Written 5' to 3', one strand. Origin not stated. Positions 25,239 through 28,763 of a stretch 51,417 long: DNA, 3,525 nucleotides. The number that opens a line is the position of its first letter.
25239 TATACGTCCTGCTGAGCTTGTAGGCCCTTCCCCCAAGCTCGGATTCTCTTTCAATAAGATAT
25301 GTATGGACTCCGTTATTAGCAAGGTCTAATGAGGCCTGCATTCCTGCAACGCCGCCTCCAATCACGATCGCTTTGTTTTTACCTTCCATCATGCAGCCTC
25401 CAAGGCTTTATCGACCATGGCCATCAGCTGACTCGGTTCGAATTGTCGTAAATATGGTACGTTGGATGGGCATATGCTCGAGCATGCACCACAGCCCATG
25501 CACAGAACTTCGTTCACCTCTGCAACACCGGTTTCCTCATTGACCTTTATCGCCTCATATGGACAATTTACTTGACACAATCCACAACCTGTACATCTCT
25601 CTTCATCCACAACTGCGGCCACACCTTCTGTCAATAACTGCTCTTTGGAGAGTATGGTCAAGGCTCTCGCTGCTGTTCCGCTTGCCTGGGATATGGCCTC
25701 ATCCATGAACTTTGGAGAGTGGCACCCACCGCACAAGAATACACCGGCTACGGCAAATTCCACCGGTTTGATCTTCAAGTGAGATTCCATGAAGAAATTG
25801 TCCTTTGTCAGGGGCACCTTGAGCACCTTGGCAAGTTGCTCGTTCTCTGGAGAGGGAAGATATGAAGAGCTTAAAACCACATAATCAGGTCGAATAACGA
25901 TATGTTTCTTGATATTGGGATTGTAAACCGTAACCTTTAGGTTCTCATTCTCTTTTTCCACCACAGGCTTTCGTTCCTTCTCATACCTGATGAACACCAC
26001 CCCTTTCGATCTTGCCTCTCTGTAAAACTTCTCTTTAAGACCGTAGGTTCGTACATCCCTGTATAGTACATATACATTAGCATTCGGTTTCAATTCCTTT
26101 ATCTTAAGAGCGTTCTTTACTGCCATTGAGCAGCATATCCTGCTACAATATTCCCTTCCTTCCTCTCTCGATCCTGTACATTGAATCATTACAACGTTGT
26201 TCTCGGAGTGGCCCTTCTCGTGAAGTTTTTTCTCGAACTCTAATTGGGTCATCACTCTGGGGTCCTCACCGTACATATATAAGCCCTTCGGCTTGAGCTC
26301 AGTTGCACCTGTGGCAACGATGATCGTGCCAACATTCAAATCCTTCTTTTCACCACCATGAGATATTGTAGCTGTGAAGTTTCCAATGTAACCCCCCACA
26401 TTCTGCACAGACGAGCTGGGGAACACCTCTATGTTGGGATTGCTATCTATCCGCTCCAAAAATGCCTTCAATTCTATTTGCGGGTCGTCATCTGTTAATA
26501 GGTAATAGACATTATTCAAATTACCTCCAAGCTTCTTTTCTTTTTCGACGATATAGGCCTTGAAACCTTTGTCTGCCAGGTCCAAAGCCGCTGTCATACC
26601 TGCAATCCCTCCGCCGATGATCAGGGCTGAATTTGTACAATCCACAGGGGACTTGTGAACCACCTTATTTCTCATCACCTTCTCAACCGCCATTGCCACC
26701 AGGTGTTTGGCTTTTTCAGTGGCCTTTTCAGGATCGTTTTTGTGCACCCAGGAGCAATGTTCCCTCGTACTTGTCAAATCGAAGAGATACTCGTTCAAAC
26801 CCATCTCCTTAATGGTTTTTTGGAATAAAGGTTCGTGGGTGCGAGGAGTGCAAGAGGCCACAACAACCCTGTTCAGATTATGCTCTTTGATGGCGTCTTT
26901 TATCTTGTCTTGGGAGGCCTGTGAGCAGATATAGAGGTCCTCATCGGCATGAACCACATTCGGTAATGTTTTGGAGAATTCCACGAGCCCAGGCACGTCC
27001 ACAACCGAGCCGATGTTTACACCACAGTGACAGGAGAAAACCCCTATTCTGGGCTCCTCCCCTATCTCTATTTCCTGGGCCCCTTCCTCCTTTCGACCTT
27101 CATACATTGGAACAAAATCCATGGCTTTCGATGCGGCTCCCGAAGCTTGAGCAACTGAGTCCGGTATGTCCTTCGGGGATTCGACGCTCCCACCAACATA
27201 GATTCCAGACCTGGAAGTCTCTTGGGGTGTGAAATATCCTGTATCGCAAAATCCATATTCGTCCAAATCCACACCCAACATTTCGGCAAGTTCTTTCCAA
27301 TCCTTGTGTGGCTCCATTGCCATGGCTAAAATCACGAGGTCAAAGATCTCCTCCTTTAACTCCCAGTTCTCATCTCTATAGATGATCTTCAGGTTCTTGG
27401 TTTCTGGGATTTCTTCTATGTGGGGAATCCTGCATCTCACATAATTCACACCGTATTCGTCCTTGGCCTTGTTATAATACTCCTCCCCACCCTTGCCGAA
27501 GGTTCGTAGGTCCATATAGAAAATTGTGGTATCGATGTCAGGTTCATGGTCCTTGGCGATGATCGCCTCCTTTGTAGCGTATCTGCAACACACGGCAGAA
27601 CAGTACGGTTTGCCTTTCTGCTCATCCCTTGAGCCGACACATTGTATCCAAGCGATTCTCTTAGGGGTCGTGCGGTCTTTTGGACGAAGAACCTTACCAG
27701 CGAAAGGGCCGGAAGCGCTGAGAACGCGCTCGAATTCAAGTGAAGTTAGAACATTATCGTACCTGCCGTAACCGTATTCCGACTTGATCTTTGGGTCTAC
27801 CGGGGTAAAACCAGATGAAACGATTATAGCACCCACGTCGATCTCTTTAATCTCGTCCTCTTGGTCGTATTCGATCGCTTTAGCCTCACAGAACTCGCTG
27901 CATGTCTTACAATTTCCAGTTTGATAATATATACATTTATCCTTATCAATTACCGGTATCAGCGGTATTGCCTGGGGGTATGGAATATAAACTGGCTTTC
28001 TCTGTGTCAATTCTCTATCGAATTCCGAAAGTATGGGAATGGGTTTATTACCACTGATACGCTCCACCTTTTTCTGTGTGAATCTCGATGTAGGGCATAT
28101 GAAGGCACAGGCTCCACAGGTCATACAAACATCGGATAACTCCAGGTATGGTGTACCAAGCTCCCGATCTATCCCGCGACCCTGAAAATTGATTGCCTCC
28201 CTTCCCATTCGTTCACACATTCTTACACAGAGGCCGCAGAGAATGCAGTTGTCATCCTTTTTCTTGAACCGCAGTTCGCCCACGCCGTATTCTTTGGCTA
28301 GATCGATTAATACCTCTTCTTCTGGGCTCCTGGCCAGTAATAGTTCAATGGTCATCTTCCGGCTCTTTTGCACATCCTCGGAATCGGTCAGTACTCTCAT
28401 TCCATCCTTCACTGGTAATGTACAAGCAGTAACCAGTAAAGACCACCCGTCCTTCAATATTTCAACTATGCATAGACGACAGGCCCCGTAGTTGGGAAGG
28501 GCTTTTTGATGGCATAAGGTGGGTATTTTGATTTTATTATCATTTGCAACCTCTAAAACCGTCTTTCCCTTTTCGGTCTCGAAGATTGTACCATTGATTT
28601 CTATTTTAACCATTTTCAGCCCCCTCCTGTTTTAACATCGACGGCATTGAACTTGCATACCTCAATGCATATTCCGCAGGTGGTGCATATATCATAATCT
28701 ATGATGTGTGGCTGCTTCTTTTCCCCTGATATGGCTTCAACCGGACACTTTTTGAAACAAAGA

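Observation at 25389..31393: One HdrA flavin module is split across two polypeptides, each fused to a NuoE/NuoG-type subunit flanking NuoF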

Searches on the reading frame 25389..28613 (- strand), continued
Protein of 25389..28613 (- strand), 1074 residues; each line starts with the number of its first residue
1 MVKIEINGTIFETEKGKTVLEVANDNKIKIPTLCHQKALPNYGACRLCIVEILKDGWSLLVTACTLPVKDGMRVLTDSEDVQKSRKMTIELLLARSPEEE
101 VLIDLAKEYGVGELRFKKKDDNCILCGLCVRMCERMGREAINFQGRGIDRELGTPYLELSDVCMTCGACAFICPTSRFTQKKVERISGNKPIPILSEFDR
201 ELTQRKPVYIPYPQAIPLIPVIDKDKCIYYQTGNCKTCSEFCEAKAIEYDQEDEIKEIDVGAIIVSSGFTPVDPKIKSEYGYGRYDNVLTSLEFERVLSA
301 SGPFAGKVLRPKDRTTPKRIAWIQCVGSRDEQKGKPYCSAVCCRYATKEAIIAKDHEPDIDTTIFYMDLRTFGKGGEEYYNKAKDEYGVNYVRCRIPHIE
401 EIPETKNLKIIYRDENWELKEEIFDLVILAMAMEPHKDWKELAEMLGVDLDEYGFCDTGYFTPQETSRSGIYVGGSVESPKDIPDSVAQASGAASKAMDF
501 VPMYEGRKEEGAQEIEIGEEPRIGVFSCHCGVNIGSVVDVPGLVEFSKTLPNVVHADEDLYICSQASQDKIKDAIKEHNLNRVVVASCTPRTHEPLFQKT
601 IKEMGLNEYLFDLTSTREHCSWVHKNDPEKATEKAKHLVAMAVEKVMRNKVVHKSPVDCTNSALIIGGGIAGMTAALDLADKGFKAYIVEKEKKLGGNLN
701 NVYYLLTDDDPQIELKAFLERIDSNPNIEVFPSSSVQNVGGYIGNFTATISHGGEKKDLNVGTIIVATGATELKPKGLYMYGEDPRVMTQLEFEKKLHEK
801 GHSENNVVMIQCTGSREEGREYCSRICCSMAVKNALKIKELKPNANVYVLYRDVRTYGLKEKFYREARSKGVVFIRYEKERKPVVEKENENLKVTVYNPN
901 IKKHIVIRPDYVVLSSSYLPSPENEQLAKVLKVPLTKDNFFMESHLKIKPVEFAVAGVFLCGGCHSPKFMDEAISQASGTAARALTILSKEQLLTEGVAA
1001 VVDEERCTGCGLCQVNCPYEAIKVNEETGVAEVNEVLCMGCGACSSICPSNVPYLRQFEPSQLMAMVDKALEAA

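Call 34: search_protein_families(library=ncbifam, proteins=[window:25389-28613:-], max_evalue=0.00001)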
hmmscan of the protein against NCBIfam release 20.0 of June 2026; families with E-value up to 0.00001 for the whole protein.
window:25389-28613:- (1074 aa): 60 families (the best 25 are shown)
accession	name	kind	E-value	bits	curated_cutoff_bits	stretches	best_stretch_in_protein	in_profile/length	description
NF040770.1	hetero_SS_HdrA2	exception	1.2e-242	807.4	1100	3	185-501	248-560/777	CoB-CoM heterodisulfide reductase HdrA2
NF041778.1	hetero_SS_HdrA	equivalog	5.3e-196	652.9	1400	3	160-502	245-571/771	ferredoxin:CoB-CoM heterodisulfide reductase subunit HdrA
NF041891.1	hdrA_Methbact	equivalog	1.3e-171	572.6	1300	3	160-500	237-555/762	ferredoxin:CoB-CoM heterodisulfide reductase subunit HdrA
NF040763.1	FeFe_hydrog_A6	exception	6e-31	107.4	765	1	2-182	1-209/571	NADH-dependent [FeFe] hydrogenase, group A6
NF005745.0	PRK07569.1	equivalog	4.6e-29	101.5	333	2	3-95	5-95/238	bidirectional hydrogenase complex protein HoxU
NF040762.1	Hydr_FeFe_Clost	exception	8.1e-22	77.5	900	1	3-94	2-91/572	ferredoxin hydrogenase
TIGR01973.1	NuoG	equivalog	1.8e-21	76.6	470.05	1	4-96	1-91/606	NADH-quinone oxidoreductase subunit NuoG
NF009454.0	PRK12814.1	equivalog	2.2e-18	66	916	1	2-95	4-95/657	putative NADPH-dependent glutamate synthase small subunit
NF006305.0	PRK08493.1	equivalog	4.3e-17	61.5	591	1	1-89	1-85/819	NADH-quinone oxidoreductase subunit G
NF042909.1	FMH_DH_FwdF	exception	1.1e-14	54.3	375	1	972-1055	193-276/336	tungsten-dependent formylmethanofuran dehydrogenase subunit FwdF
NF058577.1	FdxA_fam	equivalog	3.9e-12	46.2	65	1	1004-1051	6-51/52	4Fe-4S ferredoxin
TIGR01971.1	NuoI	subfamily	4e-12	45.8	113.05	2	97-178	19-98/121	NADH-quinone oxidoreductase, chain I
NF040864.1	HgcB_ferredoxin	equivalog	4.6e-12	45.6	99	1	996-1032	35-71/93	mercury methylation ferredoxin HgcB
TIGR02179.1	PorD_KorD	subfamily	7.9e-12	45.1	60.05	1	1000-1051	20-70/78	2-oxoacid:acceptor oxidoreductase, delta subunit, pyruvate/2-ketoisovalerate family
NF007202.0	PRK09623.1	equivalog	8.4e-12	45.3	166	1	999-1052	45-97/105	3-methyl-2-oxobutanoate dehydrogenase subunit delta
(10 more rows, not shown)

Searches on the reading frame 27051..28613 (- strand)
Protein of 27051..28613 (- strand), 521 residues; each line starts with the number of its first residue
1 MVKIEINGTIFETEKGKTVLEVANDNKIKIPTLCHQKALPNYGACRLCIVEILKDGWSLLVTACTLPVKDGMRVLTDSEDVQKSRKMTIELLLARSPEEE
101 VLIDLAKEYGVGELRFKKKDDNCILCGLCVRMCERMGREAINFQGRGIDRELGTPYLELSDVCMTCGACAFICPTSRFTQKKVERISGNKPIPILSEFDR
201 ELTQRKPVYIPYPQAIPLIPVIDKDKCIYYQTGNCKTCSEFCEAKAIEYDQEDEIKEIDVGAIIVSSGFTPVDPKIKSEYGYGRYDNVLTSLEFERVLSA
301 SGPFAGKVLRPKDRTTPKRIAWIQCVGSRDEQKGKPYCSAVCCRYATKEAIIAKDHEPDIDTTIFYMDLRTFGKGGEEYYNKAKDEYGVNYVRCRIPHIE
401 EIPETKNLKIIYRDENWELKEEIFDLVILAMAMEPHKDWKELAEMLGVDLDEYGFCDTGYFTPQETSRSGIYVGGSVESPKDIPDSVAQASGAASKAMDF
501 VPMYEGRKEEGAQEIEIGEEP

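Call 35: find_homologous_proteins(query=window:27051-28613:-, max_evalue=1e-20)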
Query window:27051-28613:- (521 aa): 7381 proteins with E <= 1e-20 among 8000 candidates; the best 120 are listed.
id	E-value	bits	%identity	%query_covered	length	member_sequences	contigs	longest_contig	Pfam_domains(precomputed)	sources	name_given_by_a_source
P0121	2.2e-209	714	62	93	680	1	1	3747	PF14697.12,PF13510.12,PF00111.33,PF07992.21,PF12838.13,PF13187.12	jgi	jgi:heterodisulfide reductase subunit A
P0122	4.3e-194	664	60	95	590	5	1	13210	PF14697.12,PF13510.12,PF12797.13,PF00111.33,PF12837.13,PF00037.33,PF13484.12,PF12838.13,PF25160.2,PF13237.12,PF13187.12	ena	-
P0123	5.5e-192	657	52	100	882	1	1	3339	PF14697.12,PF01266.31,PF13510.12,PF13450.13,PF00890.31,PF07992.21,PF13738.13,PF12831.14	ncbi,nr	ncbi:MAG: FAD-dependent oxidoreductase, partial [Candidatus Aminicenantes bacterium]|nr:FAD-dependen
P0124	8.8e-190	650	57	96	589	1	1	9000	PF14697.12,PF00111.33,PF12837.13,PF13484.12,PF12838.13,PF13510.12,PF12797.13,PF00037.33,PF25160.2,PF13237.12,PF13183.12,PF13187.12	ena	-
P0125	2.3e-188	645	55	100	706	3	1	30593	PF14697.12,PF13510.12,PF13450.13,PF00890.31,PF00111.33,PF07992.21,PF12838.13,PF12831.14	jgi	jgi:heterodisulfide reductase subunit A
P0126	1.7e-187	642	57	97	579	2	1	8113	PF14697.12,PF13510.12,PF00111.33,PF12837.13,PF00037.33,PF13484.12,PF12838.13,PF13237.12,PF13187.12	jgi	-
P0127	5.7e-187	641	57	96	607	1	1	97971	PF14697.12,PF13510.12,PF00111.33,PF12837.13,PF00037.33,PF13484.12,PF12838.13,PF25160.2,PF13237.12,PF13183.12,PF13187.12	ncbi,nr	ncbi:MAG: (2Fe-2S)-binding protein [Euryarchaeota archaeon]|nr:(2Fe-2S)-binding protein [Euryarchaeo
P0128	6.4e-187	640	57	97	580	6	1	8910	PF14697.12,PF13510.12,PF00111.33,PF12837.13,PF00037.33,PF13484.12,PF12838.13,PF25160.2,PF13237.12,PF13187.12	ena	-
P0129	7.3e-186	637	58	95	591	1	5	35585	PF14697.12,PF13510.12,PF00111.33,PF12837.13,PF00037.33,PF13484.12,PF12838.13,PF25160.2,PF13237.12,PF13183.12,PF13187.12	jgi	-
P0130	2.6e-185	635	57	95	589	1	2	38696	PF14697.12,PF17179.10,PF00111.33,PF12837.13,PF13484.12,PF12838.13,PF13510.12,PF12797.13,PF00037.33,PF25160.2,PF13237.12,PF13183.12,PF13187.12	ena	-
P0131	4.5e-185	634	57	97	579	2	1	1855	PF14697.12,PF13510.12,PF00111.33,PF12837.13,PF00037.33,PF13484.12,PF12838.13,PF13237.12,PF13187.12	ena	-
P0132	6.8e-185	634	58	96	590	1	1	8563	PF14697.12,PF00111.33,PF12837.13,PF13484.12,PF12838.13,PF13510.12,PF12797.13,PF00037.33,PF25160.2,PF13237.12,PF13183.12,PF13187.12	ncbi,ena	-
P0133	1.1e-184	633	57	96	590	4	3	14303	PF14697.12,PF13510.12,PF12797.13,PF00111.33,PF12837.13,PF00037.33,PF13484.12,PF12838.13,PF25160.2,PF13237.12,PF13187.12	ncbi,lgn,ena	-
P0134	1.1e-184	633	56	96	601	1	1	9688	PF14697.12,PF12837.13,PF13484.12,PF12838.13,PF13534.12,PF13510.12,PF12797.13,PF00037.33,PF25160.2,PF13237.12,PF13183.12,PF13187.12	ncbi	-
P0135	1.6e-184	632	57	98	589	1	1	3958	PF14697.12,PF13510.12,PF00037.33,PF13484.12,PF12838.13,PF25160.2,PF13237.12,PF13187.12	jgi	-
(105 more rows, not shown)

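Call 76: predict_structure(alignment_id=A4)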
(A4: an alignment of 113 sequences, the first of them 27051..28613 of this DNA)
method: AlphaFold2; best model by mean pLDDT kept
length: 521 residues; sequences in the alignment: 113
mean_pLDDT: 88.9   pTM: 0.75
mean pLDDT of the five models: 88.9, 88.3, 88.1, 87.0, 85.9
residues with pLDDT >= 90: 303; 70-90: 189; 50-70: 18; < 50: 11
segments of 3 or more residues with pLDDT < 50: 505-511
pLDDT, mean of each block of 10 residues (from residue 1): 95 94 95 91 93 93 95 96 96 93 95 89 92 91 88 88 90 89 90 90 89 82 88 85 82 80 88 90 95 94 92 95 90 75 91 95 92 75 95 94 96 95 97 91 94 90 90 90 84 87 52 50 54
secondary structure, 60 per line:
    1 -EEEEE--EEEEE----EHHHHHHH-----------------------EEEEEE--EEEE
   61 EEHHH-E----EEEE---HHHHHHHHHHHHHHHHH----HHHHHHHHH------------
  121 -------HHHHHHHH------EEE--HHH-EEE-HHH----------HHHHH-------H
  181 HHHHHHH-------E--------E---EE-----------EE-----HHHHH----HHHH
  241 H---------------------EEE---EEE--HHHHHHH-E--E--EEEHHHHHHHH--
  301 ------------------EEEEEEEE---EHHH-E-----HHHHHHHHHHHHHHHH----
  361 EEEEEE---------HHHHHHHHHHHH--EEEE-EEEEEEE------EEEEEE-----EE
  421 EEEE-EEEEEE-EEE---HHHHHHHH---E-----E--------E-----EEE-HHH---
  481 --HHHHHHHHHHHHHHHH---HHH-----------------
elements in order: E2-6 E9-13 H19-25 E49-54 E57-62 E72-75 H79-95 H100-108 H128-135 E142-144 E151-153 H168-172 H180-187 H228-232 H237-241 E263-265 E269-271 H274-280 E288-290 H291-298 E319-326 H341-356 E361-366 H376-387 E390-393 E395-401 E408-413 E419-424 E426-431 E433-435 H439-446 E471-473 H483-498

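Call 78: fold_search(model_id=the predicted structure, library=pdb)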
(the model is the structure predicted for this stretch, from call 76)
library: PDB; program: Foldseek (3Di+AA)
matches with E <= 10: 1327; with E <= 0.001: 370
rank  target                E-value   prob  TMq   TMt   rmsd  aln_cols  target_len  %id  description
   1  8rvu_a                1.6e-32  1.00  0.56  0.68  15.7       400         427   39  CryoEM structure of the Elp-Hdr complex of Methanothermobacter marburgensis state 2 (composite structure) (released 2025-05-14)
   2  8rvy_A                2.1e-32  1.00  0.56  0.46  29.4       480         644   33  CryoEM structure of the Elp-Hdr complex of Methanothermobacter marburgensis state 1 (composite structure) (released 2025-05-14)
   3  8rwn_A                2.6e-32  1.00  0.56  0.68  15.8       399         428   39  CryoEM structure of the Hdr(ABC)2 subunits of the Elp-Hdr complex of Methanothermobacter marburgensis (released 2025-05-14)
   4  8rvu_A                3.5e-32  1.00  0.56  0.46  15.4       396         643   39  CryoEM structure of the Elp-Hdr complex of Methanothermobacter marburgensis state 2 (composite structure) (released 2025-05-14)
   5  5odc_A                2.2e-31  1.00  0.57  0.45  15.6       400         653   38  Heterodisulfide reductase / [NiFe]-hydrogenase complex from Methanothermococcus thermolithotrophicus at 2.3 A resoluti (released 2017-08-30)
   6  5odi_A                2.4e-31  1.00  0.56  0.45  15.7       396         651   38  Heterodisulfide reductase / [NiFe]-hydrogenase complex from Methanothermococcus thermolithotrophicus cocrystallized wi (released 2017-08-30)
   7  5odh_A                4.5e-31  1.00  0.57  0.46  15.7       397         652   38  Heterodisulfide reductase / [NiFe]-hydrogenase complex from Methanothermococcus thermolithotrophicus soaked with heter (released 2017-08-30)
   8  7bke_A                2.8e-28  1.00  0.56  0.65  15.3       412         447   31  Formate dehydrogenase - heterodisulfide reductase - formylmethanofuran dehydrogenase complex from Methanospirillum hun (released 2021-09-29)
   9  7bkb_A                8.3e-28  1.00  0.56  0.44  15.3       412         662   31  Formate dehydrogenase - heterodisulfide reductase - formylmethanofuran dehydrogenase complex from Methanospirillum hun (released 2021-09-29)
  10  7bkd_A                1.7e-26  1.00  0.56  0.44  15.6       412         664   31  Formate dehydrogenase - heterodisulfide reductase - formylmethanofuran dehydrogenase complex from Methanospirillum hun (released 2021-09-29)
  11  7bkd_a                2.1e-26  1.00  0.56  0.65  15.4       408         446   31  Formate dehydrogenase - heterodisulfide reductase - formylmethanofuran dehydrogenase complex from Methanospirillum hun (released 2021-09-29)
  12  6tjr_A                6.6e-23  1.00  0.44  0.67   1.8       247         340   33  Structure of HdrA-like subunit from Hyphomicrobium denitrificans (released 2020-08-19)
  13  9bov_A                2.9e-18  1.00  0.31  0.15  23.4       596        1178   18  Structure of electron bifurcating Nfn-ABC complexed with NAD from Caldicellulosiruptor saccharolyticus (released 2025-03-05)
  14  9mqx_A                4.6e-18  1.00  0.33  0.69   1.4       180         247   42  Electron-bifurcating Tungstopyranopterin-containing aldehyde oxidoreductase with NADH (released 2025-07-16)
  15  9n5u_A                1.7e-16  1.00  0.31  0.18  23.4       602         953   14  Structure of the Thermococcus sibiricus NfnABC complex (released 2025-05-07)
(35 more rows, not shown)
